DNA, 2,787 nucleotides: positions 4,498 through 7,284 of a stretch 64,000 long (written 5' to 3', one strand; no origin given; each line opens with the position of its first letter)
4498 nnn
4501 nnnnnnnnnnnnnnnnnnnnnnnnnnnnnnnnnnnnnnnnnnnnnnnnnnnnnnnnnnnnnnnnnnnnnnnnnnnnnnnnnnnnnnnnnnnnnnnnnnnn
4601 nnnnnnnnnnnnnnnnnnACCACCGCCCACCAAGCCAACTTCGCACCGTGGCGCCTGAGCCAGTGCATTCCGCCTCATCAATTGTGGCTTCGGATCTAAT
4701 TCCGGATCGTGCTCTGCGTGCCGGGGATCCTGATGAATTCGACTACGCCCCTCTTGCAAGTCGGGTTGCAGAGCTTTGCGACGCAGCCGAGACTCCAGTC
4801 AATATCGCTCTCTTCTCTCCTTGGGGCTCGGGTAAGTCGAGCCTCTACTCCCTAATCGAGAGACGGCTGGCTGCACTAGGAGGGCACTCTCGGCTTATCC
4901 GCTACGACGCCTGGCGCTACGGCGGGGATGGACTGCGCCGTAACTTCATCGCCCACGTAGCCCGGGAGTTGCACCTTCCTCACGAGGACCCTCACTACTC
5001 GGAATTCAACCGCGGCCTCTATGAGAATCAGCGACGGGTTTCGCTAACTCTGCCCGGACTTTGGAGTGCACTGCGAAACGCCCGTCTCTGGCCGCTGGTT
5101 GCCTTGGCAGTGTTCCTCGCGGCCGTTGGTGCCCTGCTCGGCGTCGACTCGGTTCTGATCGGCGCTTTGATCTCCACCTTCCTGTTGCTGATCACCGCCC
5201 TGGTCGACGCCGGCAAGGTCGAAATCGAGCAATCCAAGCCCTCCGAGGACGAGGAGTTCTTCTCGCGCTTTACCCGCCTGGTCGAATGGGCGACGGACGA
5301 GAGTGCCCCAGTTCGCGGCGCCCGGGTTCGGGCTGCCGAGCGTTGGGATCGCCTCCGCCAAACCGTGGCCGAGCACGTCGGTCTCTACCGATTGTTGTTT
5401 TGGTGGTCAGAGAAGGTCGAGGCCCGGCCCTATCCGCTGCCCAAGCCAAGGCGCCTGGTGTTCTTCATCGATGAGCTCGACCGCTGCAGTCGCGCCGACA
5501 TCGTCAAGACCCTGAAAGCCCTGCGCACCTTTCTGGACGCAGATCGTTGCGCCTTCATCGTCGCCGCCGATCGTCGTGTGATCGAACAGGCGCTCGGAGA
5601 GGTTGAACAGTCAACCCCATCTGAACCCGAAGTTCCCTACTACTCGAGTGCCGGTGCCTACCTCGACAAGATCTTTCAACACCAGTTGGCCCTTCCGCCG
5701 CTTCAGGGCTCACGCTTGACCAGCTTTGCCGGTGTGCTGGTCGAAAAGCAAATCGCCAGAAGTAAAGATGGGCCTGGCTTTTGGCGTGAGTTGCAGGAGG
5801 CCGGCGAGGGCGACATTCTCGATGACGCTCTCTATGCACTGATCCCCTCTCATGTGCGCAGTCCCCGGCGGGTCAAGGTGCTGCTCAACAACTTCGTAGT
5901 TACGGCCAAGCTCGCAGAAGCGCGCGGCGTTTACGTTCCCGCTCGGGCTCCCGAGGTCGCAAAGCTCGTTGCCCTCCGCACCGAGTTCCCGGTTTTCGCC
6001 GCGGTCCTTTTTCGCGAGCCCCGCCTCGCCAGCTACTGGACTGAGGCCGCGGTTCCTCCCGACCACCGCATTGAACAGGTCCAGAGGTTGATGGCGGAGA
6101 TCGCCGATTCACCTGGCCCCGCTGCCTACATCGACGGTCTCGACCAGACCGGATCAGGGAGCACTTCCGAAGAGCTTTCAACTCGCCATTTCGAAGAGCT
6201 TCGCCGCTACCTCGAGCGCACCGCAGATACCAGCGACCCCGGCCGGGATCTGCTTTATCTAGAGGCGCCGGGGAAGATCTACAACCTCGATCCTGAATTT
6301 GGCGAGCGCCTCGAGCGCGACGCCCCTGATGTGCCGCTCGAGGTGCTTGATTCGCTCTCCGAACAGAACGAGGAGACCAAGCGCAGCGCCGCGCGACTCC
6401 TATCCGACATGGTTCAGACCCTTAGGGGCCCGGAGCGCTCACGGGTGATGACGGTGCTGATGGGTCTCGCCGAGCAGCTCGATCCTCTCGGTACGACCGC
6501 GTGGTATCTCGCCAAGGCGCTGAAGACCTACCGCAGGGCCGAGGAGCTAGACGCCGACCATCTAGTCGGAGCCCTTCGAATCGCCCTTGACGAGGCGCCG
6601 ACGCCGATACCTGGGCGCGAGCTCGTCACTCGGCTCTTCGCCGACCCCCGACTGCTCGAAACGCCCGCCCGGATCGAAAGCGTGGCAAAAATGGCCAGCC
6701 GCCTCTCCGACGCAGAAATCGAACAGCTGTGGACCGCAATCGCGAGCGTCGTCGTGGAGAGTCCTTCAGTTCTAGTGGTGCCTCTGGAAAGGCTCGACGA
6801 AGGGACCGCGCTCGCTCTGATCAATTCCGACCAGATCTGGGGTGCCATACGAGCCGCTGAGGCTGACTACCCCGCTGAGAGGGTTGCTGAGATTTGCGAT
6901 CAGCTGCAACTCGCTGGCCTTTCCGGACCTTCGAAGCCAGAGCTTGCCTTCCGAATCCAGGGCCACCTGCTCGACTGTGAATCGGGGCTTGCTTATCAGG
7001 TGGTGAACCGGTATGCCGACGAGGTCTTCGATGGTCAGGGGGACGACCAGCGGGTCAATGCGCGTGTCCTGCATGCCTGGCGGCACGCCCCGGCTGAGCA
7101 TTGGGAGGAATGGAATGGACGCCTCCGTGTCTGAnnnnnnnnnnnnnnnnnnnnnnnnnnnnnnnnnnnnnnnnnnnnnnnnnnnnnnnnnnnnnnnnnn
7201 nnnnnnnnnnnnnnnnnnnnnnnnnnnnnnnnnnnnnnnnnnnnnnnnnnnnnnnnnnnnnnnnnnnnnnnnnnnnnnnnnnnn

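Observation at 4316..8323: Tmn-like membrane KAP NTPase in a three-gene cassette with a small two-TM protein and an overlapping 402-aa helical partner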

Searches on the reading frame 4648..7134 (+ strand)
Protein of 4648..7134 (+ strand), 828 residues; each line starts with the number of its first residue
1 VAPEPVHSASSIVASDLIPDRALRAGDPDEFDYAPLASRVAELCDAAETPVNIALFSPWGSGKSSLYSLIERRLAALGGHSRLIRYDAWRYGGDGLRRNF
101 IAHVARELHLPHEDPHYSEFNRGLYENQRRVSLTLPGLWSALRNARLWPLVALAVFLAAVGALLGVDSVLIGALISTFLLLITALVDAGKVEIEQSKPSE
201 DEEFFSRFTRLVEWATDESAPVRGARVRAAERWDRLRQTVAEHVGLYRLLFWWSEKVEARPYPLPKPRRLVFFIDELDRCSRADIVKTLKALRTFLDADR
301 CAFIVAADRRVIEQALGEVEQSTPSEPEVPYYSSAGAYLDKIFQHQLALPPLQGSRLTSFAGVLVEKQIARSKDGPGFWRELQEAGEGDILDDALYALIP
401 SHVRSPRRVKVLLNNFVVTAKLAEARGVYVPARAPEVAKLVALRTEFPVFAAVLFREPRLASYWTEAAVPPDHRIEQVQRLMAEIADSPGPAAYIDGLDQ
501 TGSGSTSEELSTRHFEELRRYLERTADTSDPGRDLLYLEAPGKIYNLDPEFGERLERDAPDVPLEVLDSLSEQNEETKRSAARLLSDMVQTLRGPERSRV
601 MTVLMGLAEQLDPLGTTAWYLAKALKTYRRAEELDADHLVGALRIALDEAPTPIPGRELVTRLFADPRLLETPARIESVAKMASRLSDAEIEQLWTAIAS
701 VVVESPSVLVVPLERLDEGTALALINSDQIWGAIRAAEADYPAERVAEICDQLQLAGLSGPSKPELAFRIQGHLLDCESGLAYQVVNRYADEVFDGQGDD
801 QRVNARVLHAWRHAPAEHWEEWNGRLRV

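Call 6: search_protein_families(library=pfam, proteins=[window:4648-7134:+], max_evalue=0.01)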
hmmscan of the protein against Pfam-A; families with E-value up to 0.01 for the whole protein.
window:4648-7134:+ (828 aa): 2 families
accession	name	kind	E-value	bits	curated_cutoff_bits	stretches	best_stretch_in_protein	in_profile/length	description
PF07693.20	KAP_NTPase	-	5e-27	95.4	20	2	268-422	151-292/293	KAP family P-loop domain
PF13401.12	AAA_22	-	0.0001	23.1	27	0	53-124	8-65/130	AAA domain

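Call 7: search_protein_families(library=padloc, proteins=[window:4648-7134:+], max_evalue=0.01)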
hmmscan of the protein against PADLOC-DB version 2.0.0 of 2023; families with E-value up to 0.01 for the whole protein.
window:4648-7134:+ (828 aa): 7 families
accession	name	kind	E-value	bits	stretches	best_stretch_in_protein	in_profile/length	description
PDLC02209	QatA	-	8e-22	75.6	2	269-365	203-297/646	-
PDLC02210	QatA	-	6.1e-21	72.5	2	268-324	203-259/593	-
PDLC02361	PifA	-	1.7e-15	54.7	2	17-115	5-106/720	PifA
PDLC04959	PDC-S20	-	5.8e-09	34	1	266-315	184-233/464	-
PDLC04958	PDC-S20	-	5.2e-05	20.7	0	264-349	170-254/458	-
PDLC04957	PDC-S20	-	0.00039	18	1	266-318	180-233/446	-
PDLC04956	PDC-S20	-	0.0027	15.2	0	268-351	180-254/450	-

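Call 8: search_protein_families(library=ncbifam, proteins=[window:4648-7134:+], max_evalue=0.01)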
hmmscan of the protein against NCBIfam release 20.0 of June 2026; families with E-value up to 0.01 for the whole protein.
window:4648-7134:+ (828 aa): 1 family
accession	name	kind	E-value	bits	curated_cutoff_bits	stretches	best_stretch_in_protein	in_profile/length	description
NF041923.1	QatA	equivalog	6.4e-24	84.6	600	2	269-365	202-296/628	Qat anti-phage system ATPase QatA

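Call 9: search_protein_families(library=phrogs, proteins=[window:4648-7134:+], max_evalue=0.01)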
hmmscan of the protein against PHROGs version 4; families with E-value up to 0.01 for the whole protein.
window:4648-7134:+ (828 aa): 1 family
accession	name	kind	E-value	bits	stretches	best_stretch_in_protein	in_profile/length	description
phrog_8614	-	unknown function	3.6e-14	53.7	2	268-351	201-275/489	-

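Call 12: find_homologous_proteins(query=window:4648-7134:+)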
Query window:4648-7134:+ (828 aa): 641 proteins with E <= 0.001 among 8000 candidates; the best 120 are listed.
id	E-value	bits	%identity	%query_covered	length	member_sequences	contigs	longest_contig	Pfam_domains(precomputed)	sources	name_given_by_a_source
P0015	0.0e+0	1848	100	100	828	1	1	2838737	PF07693.21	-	-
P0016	0.0e+0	1681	92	99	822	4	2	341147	PF07693.21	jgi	jgi:hypothetical protein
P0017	0.0e+0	1644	90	99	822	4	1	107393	PF07693.21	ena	-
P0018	0.0e+0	1633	89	99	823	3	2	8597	PF07693.21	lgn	-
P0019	0.0e+0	1517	84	98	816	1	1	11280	PF07693.21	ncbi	-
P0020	0.0e+0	1274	72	99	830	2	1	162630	PF07693.21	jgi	jgi:hypothetical protein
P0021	0.0e+0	1017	60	99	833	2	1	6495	PF07693.21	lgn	-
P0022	1.6e-296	1004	59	98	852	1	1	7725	PF07693.21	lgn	-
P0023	3.0e-250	851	88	53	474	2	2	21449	PF07693.21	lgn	-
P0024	5.2e-199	681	50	90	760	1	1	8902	PF07693.21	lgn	-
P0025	9.6e-198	677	49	89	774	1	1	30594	PF07693.21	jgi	jgi:hypothetical protein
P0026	1.2e-197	677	50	87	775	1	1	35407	PF07693.21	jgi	jgi:hypothetical protein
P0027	9.5e-195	667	51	89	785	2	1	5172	PF07693.21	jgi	jgi:hypothetical protein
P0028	2.6e-190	653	50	88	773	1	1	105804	PF07693.21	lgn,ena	-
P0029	9.2e-190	651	49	89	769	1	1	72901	PF07693.21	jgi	jgi:KAP family P-loop domain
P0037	1.1e-179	618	45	99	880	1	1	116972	PF07693.21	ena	-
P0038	7.8e-179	615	47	89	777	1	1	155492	PF07693.21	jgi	jgi:KAP family P-loop domain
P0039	3.6e-178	612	44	99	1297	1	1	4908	PF07693.21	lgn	-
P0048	7.2e-165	568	44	89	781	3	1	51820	PF07693.21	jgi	jgi:KAP family P-loop domain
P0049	3.8e-161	556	41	99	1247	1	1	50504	PF07693.21,PF13401.13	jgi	jgi:hypothetical protein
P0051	8.2e-159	548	44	83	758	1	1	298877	PF07693.21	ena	-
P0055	1.6e-152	528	42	88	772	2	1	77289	PF07693.21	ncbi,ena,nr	ncbi:MAG TPA: P-loop NTPase fold protein [Conexibacter sp.]|nr:P-loop NTPase fold protein [Conexibac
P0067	7.0e-143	496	39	100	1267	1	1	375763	PF07693.21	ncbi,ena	-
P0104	2.5e-123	431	41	86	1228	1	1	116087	PF07693.21,PF20693.4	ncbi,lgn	-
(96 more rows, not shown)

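Call 17: find_encoding_contigs(protein=P0049, flank=5000, max_places=2)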
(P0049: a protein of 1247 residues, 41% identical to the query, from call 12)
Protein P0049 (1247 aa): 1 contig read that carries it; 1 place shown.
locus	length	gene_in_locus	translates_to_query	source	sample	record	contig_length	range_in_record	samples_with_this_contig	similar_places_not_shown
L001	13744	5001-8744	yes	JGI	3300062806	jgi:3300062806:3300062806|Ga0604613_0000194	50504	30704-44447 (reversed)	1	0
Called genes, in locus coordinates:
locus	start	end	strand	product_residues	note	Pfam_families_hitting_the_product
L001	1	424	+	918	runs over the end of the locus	PF13191:AAA_16, PF08281:Sigma70_r4_2 (faint), PF00196:GerE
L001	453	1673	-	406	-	PF04542:Sigma70_r2, PF08281:Sigma70_r4_2, PF20239:DUF6596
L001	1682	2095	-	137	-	PF03795:YCII (weak)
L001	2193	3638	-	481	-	PF01266:DAO (faint), PF01494:FAD_binding_3, PF03486:HI0933_like (faint), PF07992:Pyr_redox_2 (faint), PF21274:Rng_hyd_C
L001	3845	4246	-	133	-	PF05168:HEPN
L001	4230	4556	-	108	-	PF01909:NTP_transf_2, PF18765:Polbeta (weak)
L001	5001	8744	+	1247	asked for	PF07693:KAP_NTPase, PF13401:AAA_22 (faint)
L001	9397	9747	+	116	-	-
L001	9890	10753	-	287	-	PF08843:AbiEii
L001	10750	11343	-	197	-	PF13338:AbiEi_4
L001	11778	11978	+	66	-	-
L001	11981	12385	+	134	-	PF01850:PIN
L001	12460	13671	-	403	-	-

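Call 18: find_encoding_contigs(protein=P0020, flank=6000, max_places=2)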
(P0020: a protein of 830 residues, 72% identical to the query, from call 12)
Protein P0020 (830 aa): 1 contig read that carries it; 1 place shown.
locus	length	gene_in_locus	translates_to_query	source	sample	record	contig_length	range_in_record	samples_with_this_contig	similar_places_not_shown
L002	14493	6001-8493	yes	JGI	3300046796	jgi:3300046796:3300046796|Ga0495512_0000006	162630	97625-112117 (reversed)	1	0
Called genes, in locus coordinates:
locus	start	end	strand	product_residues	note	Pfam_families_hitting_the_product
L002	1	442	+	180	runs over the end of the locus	-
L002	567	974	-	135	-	PF01850:PIN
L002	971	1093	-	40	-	-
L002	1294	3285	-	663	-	-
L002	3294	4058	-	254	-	PF13490:zf-HC2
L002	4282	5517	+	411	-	-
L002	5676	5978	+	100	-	-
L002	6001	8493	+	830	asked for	PF07693:KAP_NTPase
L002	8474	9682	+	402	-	-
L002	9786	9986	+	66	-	-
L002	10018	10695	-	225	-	-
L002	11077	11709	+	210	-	-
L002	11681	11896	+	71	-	-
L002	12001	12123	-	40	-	-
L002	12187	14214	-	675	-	PF00239:Resolvase, PF07508:Recombinase, PF13408:Zn_ribbon_recom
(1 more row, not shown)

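Call 19: find_encoding_contigs(protein=P0028, flank=5000, max_places=2)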
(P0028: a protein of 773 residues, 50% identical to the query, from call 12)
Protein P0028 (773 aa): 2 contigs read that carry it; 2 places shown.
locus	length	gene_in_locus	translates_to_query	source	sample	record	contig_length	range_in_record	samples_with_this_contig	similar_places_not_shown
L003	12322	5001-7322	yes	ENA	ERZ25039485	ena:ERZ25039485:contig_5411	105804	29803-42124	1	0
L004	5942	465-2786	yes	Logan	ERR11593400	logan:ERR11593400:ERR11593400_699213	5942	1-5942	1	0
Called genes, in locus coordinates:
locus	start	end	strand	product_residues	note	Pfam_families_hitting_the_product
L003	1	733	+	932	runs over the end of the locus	-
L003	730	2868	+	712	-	-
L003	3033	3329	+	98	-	-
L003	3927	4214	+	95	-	-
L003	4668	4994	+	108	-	-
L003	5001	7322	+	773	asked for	PF07693:KAP_NTPase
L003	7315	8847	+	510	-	-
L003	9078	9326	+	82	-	-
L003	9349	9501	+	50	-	-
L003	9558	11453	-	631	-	PF02463:SMC_N (faint), PF13175:AAA_15, PF13304:AAA_21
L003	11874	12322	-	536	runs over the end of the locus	-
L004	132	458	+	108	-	-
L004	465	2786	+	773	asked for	PF07693:KAP_NTPase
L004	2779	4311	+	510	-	-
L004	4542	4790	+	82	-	-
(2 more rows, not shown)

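Call 36: find_encoding_contigs(protein=P0038, flank=4000, max_places=1)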
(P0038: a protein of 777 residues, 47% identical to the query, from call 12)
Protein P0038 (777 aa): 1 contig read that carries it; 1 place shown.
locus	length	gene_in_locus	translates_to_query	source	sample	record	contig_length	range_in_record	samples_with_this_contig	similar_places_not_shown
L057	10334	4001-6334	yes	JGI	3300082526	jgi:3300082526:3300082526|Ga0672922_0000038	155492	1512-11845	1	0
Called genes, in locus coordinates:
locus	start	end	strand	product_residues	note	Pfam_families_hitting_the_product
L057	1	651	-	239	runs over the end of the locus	PF14340:DUF4395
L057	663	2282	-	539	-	PF00005:ABC_tran, PF02463:SMC_N (faint), PF13175:AAA_15 (faint), PF13304:AAA_21 (faint), PF13401:AAA_22 (faint), PF13476:AAA_23 (faint), PF13521:AAA_28 (faint), PF00005:ABC_tran, +1 more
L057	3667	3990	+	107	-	-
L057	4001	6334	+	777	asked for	PF07693:KAP_NTPase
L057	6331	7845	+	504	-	-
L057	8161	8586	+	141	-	PF04075:F420H2_quin_red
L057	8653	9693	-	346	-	PF00154:RecA_N, PF06745:ATPase (weak), PF08423:Rad51 (weak), PF27531:MT3502_N (weak), PF21096:RecA_C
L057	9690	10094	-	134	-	PF13391:HNH_2 (faint)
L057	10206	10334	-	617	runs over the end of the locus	-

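Call 37: find_encoding_contigs(protein=P0055, flank=4000, max_places=1)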
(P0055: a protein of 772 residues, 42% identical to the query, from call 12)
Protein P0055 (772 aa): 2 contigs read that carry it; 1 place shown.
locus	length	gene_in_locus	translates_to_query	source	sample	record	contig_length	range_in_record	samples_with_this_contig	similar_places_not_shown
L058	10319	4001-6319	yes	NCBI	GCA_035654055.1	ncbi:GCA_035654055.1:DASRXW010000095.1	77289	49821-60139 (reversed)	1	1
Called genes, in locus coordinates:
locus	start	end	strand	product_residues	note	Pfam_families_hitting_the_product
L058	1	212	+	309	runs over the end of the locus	PF01636:APH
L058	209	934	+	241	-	PF04794:YdjC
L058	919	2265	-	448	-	PF00685:Sulfotransfer_1, PF13469:Sulfotransfer_3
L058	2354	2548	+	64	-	-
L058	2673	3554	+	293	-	-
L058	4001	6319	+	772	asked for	PF07693:KAP_NTPase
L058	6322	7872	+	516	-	-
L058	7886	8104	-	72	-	-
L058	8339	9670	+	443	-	PF00067:p450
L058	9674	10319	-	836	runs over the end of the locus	PF02687:FtsX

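Call 38: find_encoding_contigs(protein=P0051, flank=4000, max_places=1)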
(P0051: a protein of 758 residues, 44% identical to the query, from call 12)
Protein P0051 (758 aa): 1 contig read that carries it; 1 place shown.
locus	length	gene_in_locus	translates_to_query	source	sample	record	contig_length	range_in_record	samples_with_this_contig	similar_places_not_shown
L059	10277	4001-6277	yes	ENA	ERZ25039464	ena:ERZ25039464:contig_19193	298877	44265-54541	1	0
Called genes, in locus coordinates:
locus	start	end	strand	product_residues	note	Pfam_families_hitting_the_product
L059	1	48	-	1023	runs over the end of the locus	PF02397:Bac_transf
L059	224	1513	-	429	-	PF00589:Phage_integrase, PF14338:Mrr_N (weak)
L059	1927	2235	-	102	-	PF12728:HTH_17 (weak)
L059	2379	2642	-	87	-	-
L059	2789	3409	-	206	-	-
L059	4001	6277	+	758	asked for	PF07693:KAP_NTPase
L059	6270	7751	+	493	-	-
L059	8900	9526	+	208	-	-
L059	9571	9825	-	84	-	PF01402:RHH_1 (weak)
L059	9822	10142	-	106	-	-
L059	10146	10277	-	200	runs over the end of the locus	PF13560:HTH_31 (weak), PF01381:HTH_3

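Call 39: find_encoding_contigs(protein=P0037, flank=4000, max_places=1)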
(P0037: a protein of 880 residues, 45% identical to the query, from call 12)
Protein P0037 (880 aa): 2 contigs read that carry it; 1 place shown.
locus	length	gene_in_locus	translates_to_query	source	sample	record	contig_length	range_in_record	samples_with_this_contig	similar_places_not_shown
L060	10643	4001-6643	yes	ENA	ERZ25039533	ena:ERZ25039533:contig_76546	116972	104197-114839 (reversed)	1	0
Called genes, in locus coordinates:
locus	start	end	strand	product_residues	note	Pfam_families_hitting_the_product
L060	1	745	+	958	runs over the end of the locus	?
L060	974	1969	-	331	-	PF02012:BNR (faint), PF15902:Sortilin-Vps10 (faint)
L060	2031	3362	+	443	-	PF08450:SGL (faint), PF10282:Lactonase (faint), PF07676:PD40 (faint)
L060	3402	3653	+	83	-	-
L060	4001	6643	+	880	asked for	PF07693:KAP_NTPase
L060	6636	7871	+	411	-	-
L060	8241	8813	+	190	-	-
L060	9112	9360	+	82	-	PF05872:HerA_C (weak)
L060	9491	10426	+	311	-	-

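Call 48: search_solved_structures(query=window:4648-7134:+, max_evalue=0.01)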
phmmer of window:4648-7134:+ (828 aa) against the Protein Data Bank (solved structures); distinct sequences matched with E-value up to 0.01: 0.

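Call 54: search_protein_families(library=pfam, proteins=[window:4648-7134:+, P0049, P0067, P0104], max_evalue=10)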
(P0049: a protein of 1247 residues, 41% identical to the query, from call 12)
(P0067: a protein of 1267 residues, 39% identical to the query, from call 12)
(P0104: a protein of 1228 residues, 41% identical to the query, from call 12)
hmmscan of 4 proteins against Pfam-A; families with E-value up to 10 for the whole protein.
window:4648-7134:+ (828 aa): 4 families
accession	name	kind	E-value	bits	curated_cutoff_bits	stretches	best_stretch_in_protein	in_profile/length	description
PF07693.20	KAP_NTPase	-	5e-27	95.4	20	2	268-422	151-292/293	KAP family P-loop domain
PF13401.12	AAA_22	-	0.0001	23.1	27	1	53-124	8-65/130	AAA domain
PF00004.35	AAA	-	0.05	14.5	21.2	1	269-309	58-110/131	ATPase family associated with various cellular activities (AAA)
PF20693.3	YobI-ATPase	-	0.19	11.7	27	1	51-71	15-35/363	YobI-like P-loop NTPase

P0049 (1247 aa): 8 families
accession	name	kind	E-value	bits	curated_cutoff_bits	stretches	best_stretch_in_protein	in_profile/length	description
PF07693.20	KAP_NTPase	-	1e-27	97.6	20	1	37-429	4-287/293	KAP family P-loop domain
PF13401.12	AAA_22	-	5.2e-06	27.3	27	2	232-325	54-127/130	AAA domain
PF00004.35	AAA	-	0.0079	17.1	21.2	1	55-76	2-23/131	ATPase family associated with various cellular activities (AAA)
PF13191.12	AAA_16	-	0.034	15.1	32.6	1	49-300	23-147/167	AAA ATPase domain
PF02367.23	TsaE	-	0.049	14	26.6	1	35-98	8-64/128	Threonylcarbamoyl adenosine biosynthesis protein TsaE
PF07728.20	AAA_5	-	0.2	12.1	22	0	53-76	1-24/139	AAA domain (dynein-related subfamily)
PF20693.3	YobI-ATPase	-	0.35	10.8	27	1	52-72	15-35/363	YobI-like P-loop NTPase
PF06724.16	DUF1206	-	4.1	8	26.2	1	160-213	8-61/70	Domain of Unknown Function (DUF1206)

P0067 (1267 aa): 2 families
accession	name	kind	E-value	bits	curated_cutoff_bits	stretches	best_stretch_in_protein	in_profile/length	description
PF07693.20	KAP_NTPase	-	6.3e-29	101.6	20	2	293-435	152-289/293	KAP family P-loop domain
PF00004.35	AAA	-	0.0076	17.1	21.2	1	294-338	59-116/131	ATPase family associated with various cellular activities (AAA)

P0104 (1228 aa): 6 families
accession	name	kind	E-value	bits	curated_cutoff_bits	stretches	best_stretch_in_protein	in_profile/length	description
PF07693.20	KAP_NTPase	-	4.3e-31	108.7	20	1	47-397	3-287/293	KAP family P-loop domain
PF20693.3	YobI-ATPase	-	3.2e-05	24.1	27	1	56-289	8-237/363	YobI-like P-loop NTPase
PF13401.12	AAA_22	-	0.0012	19.7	27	1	65-122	8-60/130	AAA domain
PF00004.35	AAA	-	0.0022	18.9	21.2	1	234-299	40-110/131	ATPase family associated with various cellular activities (AAA)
PF02350.25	Epimerase_2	-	0.11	11.7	30.6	1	1113-1161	263-311/347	UDP-N-acetylglucosamine 2-epimerase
PF00005.33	ABC_tran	-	0.12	13.4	25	1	60-98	9-46/137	ABC transporter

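Call 60: find_encoding_contigs(protein=P0048, flank=3000, max_places=1)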
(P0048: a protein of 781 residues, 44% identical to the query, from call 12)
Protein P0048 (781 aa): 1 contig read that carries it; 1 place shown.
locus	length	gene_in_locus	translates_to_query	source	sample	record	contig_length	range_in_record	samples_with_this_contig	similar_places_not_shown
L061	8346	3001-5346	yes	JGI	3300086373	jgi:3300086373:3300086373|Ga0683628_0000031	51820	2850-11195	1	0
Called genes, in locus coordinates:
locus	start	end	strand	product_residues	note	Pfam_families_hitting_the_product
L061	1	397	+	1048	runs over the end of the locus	PF08751:TrwC, PF13604:AAA_30, PF01443:Viral_helicase1 (faint), PF13245:AAA_19, PF13401:AAA_22 (faint)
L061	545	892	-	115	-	-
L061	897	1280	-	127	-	-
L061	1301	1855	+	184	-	-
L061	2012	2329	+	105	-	-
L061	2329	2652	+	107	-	-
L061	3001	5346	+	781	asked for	PF07693:KAP_NTPase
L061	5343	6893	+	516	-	-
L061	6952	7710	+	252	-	-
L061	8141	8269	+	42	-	-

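Call 61: find_encoding_contigs(protein=P0039, flank=3000, max_places=1)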
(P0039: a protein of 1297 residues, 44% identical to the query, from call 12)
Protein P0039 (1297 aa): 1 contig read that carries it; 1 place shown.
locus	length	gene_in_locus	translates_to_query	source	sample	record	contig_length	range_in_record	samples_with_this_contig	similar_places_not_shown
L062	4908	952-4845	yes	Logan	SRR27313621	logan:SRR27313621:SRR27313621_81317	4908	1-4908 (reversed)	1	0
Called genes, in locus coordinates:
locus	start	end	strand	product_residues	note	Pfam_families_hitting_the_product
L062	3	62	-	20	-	?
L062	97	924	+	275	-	-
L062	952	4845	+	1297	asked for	PF07693:KAP_NTPase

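Call 62: find_encoding_contigs(protein=P0029, flank=3000, max_places=1)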
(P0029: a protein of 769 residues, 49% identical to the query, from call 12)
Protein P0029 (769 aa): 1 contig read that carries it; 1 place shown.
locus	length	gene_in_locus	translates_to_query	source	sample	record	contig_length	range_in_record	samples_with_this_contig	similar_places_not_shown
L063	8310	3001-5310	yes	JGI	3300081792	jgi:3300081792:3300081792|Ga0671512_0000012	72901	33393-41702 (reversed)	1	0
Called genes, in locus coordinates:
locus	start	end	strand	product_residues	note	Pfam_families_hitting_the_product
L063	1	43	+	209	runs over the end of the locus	-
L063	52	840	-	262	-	PF00106:adh_short, PF08659:KR, PF13561:adh_short_C2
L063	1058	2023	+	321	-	PF14088:DUF4268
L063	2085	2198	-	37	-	-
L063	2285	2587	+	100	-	PF00589:Phage_integrase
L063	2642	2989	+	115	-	-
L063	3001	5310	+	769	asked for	PF07693:KAP_NTPase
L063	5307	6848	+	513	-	-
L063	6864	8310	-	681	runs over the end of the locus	-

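Call 65: search_protein_families(library=padloc, proteins=[L003:7315-8847:+, P0049, P0067], max_evalue=0.01)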
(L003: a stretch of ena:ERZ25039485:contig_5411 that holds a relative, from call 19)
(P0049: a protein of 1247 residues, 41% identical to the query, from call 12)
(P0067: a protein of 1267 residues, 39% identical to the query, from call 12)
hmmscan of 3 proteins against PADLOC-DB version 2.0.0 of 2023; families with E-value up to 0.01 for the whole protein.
L003:7315-8847:+ (510 aa): 0 families

P0049 (1247 aa): 6 families
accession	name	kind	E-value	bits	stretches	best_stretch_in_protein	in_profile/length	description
PDLC02209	QatA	-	3.1e-15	53.8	2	279-367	200-286/646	-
PDLC02210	QatA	-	2.5e-13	47.4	2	281-373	203-288/593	-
PDLC02361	PifA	-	3.7e-13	46.9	2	20-124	7-106/720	PifA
PDLC04959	PDC-S20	-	3e-09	34.9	1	277-329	182-234/464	-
PDLC04956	PDC-S20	-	8.1e-06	23.5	1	270-367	169-257/450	-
PDLC04957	PDC-S20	-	0.00016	19.3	0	276-329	177-231/446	-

P0067 (1267 aa): 6 families
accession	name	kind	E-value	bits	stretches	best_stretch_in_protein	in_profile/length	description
PDLC02209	QatA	-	4.4e-20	69.8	2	293-377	203-284/646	-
PDLC02210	QatA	-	1.1e-18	65.1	2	35-105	21-79/593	-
PDLC02361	PifA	-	2.5e-14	50.8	2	15-75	5-67/720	PifA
PDLC04959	PDC-S20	-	7.4e-08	30.4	1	293-340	187-234/464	-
PDLC04956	PDC-S20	-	2.8e-07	28.3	1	23-73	8-58/450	-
PDLC04957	PDC-S20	-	0.00023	18.8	0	294-341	184-232/446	-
